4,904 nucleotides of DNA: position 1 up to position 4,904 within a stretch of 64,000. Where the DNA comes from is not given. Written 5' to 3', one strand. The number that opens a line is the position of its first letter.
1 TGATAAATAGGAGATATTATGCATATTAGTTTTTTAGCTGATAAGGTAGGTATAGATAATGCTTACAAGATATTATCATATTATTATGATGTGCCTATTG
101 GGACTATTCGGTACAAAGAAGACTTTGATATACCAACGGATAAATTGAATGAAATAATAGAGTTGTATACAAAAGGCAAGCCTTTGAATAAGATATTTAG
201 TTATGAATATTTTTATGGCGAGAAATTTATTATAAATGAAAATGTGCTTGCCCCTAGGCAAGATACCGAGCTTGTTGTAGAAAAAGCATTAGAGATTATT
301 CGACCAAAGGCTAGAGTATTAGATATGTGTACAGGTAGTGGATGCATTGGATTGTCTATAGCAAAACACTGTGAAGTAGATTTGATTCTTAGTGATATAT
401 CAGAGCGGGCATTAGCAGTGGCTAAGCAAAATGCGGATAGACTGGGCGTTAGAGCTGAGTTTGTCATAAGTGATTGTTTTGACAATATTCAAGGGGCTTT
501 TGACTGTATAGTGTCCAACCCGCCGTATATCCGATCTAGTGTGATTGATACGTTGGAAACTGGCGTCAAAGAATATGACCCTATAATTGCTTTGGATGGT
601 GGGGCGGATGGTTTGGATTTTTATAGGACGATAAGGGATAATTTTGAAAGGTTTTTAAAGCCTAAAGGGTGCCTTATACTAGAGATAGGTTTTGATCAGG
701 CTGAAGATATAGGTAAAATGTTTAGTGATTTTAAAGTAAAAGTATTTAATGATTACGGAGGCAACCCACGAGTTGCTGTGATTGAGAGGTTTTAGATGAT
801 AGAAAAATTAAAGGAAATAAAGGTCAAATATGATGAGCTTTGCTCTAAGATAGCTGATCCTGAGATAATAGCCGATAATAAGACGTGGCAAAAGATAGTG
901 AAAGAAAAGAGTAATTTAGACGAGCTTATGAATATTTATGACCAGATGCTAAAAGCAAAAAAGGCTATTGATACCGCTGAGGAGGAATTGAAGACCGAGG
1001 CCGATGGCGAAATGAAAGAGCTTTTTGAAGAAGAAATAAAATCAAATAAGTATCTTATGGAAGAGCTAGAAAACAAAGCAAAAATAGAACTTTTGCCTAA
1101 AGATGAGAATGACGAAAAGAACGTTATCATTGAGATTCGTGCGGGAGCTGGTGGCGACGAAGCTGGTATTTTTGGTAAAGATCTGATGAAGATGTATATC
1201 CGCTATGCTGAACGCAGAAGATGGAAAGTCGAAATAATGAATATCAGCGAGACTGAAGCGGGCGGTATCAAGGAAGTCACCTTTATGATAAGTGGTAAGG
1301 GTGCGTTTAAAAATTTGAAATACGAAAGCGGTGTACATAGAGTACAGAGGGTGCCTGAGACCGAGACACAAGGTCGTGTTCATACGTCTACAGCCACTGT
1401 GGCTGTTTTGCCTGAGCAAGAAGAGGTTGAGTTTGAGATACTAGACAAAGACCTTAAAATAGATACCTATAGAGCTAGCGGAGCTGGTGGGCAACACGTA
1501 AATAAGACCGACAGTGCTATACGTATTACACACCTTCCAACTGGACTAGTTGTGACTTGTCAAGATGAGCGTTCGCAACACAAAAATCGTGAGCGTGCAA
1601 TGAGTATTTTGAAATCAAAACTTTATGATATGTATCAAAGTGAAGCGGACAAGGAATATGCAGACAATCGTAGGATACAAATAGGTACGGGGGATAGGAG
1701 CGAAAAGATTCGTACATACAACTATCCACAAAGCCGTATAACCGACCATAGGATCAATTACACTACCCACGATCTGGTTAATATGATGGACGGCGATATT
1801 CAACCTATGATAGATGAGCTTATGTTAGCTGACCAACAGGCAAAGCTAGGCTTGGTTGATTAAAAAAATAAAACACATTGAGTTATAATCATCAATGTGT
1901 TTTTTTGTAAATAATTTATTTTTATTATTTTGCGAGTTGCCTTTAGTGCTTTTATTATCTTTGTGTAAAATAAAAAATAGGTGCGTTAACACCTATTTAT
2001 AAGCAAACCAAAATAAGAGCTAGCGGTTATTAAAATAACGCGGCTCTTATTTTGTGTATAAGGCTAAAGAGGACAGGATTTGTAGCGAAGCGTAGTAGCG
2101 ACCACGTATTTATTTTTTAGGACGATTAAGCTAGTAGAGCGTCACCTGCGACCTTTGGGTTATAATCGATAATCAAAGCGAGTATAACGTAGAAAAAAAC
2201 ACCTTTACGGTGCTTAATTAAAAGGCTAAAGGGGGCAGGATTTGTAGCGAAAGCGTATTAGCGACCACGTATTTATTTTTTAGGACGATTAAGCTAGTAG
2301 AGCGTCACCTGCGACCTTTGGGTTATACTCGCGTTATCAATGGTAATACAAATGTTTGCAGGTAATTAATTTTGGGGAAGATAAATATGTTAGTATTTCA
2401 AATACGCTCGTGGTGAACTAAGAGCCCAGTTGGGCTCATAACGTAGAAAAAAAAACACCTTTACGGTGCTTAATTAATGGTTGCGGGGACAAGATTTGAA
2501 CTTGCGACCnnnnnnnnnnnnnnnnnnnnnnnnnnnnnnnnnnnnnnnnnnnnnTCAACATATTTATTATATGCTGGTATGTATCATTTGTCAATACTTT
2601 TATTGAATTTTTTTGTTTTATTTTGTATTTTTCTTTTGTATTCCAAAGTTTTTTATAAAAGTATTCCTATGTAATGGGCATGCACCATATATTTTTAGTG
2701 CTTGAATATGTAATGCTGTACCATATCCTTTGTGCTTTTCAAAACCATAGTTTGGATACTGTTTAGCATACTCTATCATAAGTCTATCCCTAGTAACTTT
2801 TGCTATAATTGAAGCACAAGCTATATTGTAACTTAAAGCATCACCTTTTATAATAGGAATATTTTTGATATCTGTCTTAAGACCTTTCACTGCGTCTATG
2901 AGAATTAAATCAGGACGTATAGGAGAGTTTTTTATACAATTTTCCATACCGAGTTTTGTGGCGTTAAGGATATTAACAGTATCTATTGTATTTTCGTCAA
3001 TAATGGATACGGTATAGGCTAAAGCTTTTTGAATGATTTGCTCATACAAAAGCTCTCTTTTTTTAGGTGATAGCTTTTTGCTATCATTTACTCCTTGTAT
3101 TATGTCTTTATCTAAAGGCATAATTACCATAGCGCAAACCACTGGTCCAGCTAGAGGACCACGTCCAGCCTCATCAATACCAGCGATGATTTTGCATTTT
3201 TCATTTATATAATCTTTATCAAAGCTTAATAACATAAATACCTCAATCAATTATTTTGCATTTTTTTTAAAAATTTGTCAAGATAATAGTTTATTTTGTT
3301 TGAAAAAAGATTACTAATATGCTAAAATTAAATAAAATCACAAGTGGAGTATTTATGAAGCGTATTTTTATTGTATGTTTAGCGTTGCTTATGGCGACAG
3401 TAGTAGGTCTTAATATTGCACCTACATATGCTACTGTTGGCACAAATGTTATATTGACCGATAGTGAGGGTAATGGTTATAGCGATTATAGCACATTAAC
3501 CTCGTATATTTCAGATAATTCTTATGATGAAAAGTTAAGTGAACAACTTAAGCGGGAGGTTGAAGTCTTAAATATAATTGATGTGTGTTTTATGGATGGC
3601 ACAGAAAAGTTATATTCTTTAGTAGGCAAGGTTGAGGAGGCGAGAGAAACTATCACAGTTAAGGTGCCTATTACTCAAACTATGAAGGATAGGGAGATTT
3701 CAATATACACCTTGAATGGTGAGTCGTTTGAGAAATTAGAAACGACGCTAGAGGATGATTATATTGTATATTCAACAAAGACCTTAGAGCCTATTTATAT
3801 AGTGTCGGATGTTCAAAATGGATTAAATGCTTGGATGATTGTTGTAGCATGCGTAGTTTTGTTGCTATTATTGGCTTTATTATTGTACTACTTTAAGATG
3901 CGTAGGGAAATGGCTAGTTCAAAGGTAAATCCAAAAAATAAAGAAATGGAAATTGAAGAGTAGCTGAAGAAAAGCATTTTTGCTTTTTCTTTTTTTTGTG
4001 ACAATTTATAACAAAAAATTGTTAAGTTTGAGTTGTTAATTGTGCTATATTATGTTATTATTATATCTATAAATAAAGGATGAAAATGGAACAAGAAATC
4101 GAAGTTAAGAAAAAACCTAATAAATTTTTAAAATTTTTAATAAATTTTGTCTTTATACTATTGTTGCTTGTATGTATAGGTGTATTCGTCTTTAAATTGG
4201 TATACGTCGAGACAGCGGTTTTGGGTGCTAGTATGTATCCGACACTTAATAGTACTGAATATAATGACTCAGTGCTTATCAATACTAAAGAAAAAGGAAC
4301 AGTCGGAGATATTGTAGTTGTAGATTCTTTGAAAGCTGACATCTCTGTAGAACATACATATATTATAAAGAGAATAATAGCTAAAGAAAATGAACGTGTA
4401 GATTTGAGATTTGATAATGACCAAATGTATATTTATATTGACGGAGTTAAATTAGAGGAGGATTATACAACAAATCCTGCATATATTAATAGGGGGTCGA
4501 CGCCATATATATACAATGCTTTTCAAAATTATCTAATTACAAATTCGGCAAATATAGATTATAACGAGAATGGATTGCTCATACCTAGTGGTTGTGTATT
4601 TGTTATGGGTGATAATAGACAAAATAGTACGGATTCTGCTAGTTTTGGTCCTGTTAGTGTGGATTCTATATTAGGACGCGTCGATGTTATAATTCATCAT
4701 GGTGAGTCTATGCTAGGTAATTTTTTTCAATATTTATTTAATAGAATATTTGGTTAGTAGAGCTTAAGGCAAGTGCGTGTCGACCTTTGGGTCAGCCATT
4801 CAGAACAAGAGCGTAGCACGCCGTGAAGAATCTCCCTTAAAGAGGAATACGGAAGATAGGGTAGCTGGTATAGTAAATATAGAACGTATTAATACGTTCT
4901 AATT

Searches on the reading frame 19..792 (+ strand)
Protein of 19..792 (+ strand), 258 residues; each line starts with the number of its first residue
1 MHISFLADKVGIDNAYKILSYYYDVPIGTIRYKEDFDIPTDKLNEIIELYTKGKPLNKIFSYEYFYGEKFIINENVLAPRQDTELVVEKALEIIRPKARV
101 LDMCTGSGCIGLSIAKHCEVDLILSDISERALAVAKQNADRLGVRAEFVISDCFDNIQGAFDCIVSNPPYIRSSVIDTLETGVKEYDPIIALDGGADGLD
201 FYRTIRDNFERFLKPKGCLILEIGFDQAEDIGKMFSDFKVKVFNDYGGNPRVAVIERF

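Call 8: search_protein_families(library=pfam, proteins=[window:19-792:+])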
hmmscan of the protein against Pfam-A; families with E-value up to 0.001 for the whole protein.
window:19-792:+ (258 aa): 10 families
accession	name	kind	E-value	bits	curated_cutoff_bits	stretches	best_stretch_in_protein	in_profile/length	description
PF05175.20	MTS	-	2.2e-15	57.2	23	1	96-173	31-111/170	Methyltransferase small domain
PF13847.12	Methyltransf_31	-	1.6e-10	41.2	27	1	95-221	2-109/145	Methyltransferase domain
PF13649.12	Methyltransf_25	-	2.8e-09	38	27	1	100-167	1-71/97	Methyltransferase domain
PF06325.19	PrmA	-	6.3e-07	29.6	22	1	83-167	148-233/296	Ribosomal protein L11 methyltransferase (PrmA)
PF03602.21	Cons_hypoth95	-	1.1e-06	28.9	24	1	96-178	41-131/182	Conserved hypothetical protein 95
PF07669.17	Eco57I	-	0.00013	22.5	25.3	1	152-178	69-92/171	Eco57I restriction-modification methylase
PF01170.24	UPF0020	-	0.00014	22.1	22.3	1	119-172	76-133/197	RMKL-like, methyltransferase domain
PF08241.18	Methyltransf_11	-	0.00042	21.3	21.2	0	101-167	1-67/95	Methyltransferase domain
PF13489.12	Methyltransf_23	-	0.00044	20.5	27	0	87-167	13-88/164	Methyltransferase domain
PF01209.24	Ubie_methyltran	-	0.00061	19.6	20.1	0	95-164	46-120/233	ubiE/COQ5 methyltransferase family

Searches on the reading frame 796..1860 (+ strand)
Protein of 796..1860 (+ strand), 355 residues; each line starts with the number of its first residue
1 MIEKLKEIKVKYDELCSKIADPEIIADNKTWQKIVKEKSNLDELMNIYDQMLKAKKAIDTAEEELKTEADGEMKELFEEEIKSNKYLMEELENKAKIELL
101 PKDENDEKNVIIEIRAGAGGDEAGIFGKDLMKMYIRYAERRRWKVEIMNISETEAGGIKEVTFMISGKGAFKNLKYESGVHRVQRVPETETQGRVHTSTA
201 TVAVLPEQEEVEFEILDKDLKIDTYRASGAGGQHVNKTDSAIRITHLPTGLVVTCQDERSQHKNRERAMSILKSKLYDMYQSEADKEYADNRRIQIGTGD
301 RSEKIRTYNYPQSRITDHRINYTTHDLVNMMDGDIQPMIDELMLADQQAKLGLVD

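Call 8: search_protein_families(library=pfam, proteins=[window:796-1860:+])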
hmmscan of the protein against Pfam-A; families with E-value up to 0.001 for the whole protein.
window:796-1860:+ (355 aa): 2 families
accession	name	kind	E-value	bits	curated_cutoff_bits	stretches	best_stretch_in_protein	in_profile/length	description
PF03462.23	PCRF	-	1.1e-72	244.4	24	1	9-202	2-194/194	PCRF domain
PF00472.26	RF-1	-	2.7e-45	153.5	35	1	209-319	1-116/116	RF-1 domain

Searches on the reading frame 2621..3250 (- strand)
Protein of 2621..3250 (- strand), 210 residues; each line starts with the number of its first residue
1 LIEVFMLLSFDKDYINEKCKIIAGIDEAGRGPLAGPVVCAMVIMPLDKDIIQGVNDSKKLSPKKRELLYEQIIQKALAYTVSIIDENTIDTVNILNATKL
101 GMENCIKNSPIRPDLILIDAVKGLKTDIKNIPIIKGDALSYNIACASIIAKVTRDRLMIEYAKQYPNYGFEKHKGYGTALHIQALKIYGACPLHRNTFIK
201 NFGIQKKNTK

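Call 8: search_protein_families(library=pfam, proteins=[window:2621-3250:-])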
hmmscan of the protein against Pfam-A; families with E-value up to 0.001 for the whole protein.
window:2621-3250:- (210 aa): 1 family
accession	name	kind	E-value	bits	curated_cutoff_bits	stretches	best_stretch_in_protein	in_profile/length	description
PF01351.25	RNase_HII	-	1e-42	146.7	25.8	1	23-199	1-197/199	Ribonuclease HII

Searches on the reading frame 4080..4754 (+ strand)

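Call 8: search_protein_families(library=pfam, proteins=[window:4080-4754:+])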
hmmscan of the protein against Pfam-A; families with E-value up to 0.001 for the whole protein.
window:4080-4754:+ (225 aa): 1 family
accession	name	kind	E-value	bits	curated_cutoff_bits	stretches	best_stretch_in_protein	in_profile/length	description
PF10502.14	Peptidase_S26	-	3.9e-27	95.7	22.9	1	21-204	2-166/168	Signal peptidase, peptidase S26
